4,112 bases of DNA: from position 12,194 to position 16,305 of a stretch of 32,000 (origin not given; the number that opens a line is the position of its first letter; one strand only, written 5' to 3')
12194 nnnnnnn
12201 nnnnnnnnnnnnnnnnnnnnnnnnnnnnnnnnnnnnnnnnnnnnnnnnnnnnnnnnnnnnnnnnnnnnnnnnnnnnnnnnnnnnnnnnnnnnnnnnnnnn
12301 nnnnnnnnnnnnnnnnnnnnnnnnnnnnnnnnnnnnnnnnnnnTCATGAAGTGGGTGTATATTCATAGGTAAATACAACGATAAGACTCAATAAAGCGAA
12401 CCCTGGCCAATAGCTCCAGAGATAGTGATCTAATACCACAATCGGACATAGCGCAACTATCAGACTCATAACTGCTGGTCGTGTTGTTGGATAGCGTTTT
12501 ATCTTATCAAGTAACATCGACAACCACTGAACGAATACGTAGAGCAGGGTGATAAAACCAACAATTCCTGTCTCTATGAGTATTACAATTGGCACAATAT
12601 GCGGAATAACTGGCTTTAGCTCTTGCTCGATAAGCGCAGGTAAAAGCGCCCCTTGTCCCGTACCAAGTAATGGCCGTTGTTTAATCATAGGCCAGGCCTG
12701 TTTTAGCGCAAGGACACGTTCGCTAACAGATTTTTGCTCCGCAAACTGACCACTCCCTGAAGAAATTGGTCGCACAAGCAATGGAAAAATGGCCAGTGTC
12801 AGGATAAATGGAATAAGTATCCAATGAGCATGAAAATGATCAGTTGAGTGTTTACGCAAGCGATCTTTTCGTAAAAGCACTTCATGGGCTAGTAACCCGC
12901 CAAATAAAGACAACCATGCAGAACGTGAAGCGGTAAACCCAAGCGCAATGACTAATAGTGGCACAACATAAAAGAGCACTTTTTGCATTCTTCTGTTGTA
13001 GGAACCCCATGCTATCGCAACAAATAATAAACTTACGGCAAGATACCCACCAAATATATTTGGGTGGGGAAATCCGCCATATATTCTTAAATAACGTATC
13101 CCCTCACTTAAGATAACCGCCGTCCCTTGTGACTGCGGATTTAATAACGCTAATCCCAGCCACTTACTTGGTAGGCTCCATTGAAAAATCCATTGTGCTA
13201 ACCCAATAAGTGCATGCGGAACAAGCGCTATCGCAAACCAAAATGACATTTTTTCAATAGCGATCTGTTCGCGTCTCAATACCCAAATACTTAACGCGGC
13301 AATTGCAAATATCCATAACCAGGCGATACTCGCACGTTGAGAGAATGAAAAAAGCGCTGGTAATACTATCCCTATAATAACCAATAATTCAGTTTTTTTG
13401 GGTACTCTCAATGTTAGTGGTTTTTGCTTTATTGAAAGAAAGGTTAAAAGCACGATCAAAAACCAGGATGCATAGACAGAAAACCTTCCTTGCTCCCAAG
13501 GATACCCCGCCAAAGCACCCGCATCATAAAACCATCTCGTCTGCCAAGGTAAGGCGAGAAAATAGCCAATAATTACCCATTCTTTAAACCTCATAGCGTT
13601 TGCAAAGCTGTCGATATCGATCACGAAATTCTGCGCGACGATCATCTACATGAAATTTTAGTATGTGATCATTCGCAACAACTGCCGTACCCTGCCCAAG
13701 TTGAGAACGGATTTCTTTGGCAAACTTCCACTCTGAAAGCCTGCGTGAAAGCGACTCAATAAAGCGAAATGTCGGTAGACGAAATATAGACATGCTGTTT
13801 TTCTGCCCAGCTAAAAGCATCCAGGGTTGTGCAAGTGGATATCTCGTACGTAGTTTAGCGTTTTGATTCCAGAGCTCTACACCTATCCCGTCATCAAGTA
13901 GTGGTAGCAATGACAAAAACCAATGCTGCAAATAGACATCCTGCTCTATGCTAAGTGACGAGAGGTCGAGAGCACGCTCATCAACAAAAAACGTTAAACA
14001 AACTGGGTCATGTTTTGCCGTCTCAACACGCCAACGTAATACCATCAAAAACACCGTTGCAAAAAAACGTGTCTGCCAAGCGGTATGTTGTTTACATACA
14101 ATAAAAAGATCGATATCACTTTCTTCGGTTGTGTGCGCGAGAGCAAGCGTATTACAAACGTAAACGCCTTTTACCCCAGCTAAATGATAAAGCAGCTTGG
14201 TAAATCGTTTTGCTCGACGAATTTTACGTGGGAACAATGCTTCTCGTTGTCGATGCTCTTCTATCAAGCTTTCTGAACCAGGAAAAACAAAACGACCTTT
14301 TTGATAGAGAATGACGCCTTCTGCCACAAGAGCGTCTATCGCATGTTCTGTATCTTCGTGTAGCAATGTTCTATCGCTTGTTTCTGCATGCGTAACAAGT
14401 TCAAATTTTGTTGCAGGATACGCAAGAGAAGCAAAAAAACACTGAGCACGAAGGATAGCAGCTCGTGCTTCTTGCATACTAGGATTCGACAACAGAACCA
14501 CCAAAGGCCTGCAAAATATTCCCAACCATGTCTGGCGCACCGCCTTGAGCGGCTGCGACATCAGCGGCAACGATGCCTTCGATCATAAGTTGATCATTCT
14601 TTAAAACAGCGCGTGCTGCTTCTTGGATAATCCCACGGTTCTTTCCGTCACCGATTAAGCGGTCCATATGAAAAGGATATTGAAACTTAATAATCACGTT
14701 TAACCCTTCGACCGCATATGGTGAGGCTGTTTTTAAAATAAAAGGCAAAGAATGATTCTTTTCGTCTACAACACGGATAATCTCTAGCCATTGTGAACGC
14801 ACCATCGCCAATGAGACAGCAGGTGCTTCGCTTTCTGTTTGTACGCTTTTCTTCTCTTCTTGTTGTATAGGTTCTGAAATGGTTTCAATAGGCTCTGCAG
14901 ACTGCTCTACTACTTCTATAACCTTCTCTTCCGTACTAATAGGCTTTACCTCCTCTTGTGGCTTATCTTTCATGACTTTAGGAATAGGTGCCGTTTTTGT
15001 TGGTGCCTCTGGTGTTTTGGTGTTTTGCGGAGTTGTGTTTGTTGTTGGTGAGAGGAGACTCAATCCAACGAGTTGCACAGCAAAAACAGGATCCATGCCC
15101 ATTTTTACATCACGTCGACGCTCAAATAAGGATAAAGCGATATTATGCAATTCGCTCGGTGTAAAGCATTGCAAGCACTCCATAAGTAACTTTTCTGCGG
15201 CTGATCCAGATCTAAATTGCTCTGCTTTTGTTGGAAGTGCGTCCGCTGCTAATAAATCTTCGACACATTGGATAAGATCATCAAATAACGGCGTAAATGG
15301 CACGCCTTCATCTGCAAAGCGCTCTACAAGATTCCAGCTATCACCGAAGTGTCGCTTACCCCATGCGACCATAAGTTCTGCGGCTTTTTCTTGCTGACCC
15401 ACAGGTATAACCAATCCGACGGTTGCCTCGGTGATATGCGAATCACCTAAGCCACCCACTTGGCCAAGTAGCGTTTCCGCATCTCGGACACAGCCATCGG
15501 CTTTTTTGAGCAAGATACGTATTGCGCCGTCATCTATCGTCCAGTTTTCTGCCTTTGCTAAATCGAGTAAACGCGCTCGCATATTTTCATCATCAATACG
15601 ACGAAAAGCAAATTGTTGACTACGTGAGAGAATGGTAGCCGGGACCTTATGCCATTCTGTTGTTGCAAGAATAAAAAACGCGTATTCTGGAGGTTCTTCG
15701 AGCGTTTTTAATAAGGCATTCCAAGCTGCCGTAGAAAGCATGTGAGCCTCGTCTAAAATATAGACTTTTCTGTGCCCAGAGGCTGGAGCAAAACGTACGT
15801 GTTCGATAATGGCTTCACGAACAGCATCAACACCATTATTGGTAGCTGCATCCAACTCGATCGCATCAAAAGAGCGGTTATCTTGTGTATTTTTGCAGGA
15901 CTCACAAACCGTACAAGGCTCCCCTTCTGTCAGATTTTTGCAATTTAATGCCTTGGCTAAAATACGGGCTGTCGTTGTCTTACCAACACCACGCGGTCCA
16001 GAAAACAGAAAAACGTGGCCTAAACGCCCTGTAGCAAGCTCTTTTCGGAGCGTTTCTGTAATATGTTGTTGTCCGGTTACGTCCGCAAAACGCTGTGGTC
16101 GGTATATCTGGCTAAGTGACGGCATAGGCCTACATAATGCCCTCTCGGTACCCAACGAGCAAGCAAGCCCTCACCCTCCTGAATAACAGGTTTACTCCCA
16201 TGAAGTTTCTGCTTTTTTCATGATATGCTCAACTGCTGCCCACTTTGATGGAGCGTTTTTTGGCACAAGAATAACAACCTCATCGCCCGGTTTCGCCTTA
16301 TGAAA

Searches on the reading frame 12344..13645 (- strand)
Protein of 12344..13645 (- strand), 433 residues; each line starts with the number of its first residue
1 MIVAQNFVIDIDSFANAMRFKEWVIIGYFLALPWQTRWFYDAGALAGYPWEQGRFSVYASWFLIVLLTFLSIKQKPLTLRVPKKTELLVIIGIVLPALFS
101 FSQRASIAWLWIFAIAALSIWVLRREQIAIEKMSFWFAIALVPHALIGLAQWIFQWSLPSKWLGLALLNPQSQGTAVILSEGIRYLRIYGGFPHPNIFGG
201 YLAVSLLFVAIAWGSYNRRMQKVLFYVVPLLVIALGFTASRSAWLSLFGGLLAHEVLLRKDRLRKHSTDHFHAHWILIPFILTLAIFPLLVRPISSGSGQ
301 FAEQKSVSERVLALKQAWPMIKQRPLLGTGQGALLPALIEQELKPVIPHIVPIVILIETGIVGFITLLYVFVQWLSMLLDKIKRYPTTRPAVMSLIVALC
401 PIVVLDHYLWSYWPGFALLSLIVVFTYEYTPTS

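Call 19: search_protein_families(library=pfam, proteins=[window:12344-13645:-], max_evalue=0.001)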
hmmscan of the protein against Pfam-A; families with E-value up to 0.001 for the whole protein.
window:12344-13645:- (433 aa): 1 family
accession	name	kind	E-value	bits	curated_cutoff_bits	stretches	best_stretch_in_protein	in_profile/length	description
PF04932.20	Wzy_C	-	4.3e-15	56.2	31.7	1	230-367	5-148/149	O-Antigen ligase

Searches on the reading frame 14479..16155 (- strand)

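Call 19: search_protein_families(library=pfam, proteins=[window:14479-16155:-], max_evalue=0.001)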
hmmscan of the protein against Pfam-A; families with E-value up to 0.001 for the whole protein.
window:14479-16155:- (558 aa): 12 families
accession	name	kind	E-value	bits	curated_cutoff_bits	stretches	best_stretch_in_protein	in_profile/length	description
PF13177.12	DNA_pol3_delta2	-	2.9e-39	135.1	27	1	29-187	2-160/161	DNA polymerase III, delta subunit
PF00004.35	AAA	-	4.1e-10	40.7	21.2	1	50-182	2-126/131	ATPase family associated with various cellular activities (AAA)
PF13401.12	AAA_22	-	2e-08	35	27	1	50-153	9-109/130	AAA domain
PF13191.12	AAA_16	-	3.2e-07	31.5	32.6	1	32-156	12-160/167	AAA ATPase domain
PF05496.18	RuvB_N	-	2.8e-06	27.6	27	1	19-74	2-61/159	Holliday junction DNA helicase RuvB P-loop domain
PF13604.12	AAA_30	-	9.2e-06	26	27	1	47-154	19-114/191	AAA domain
PF20964.2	DnaX_C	-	1e-05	25.9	26.2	1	442-519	2-78/113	DNA polymerase III subunit tau, C-terminal domain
PF07728.20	AAA_5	-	1.2e-05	25.8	22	1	50-154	3-92/139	AAA domain (dynein-related subfamily)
PF13173.12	AAA_14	-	2.8e-05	24.6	27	1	48-163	4-96/129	AAA domain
PF03215.21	Rad17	-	0.00051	20.5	23.8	1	19-94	14-93/186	Rad17 P-loop domain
PF22608.2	DNAX_ATPase_lid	-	0.00052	20.2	27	0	194-232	4-42/49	DNA polymerase III clamp loader subunit, ATPase lid domain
PF01078.27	Mg_chelatase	-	0.00097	19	20.3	0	23-93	2-69/207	Magnesium chelatase, subunit ChlI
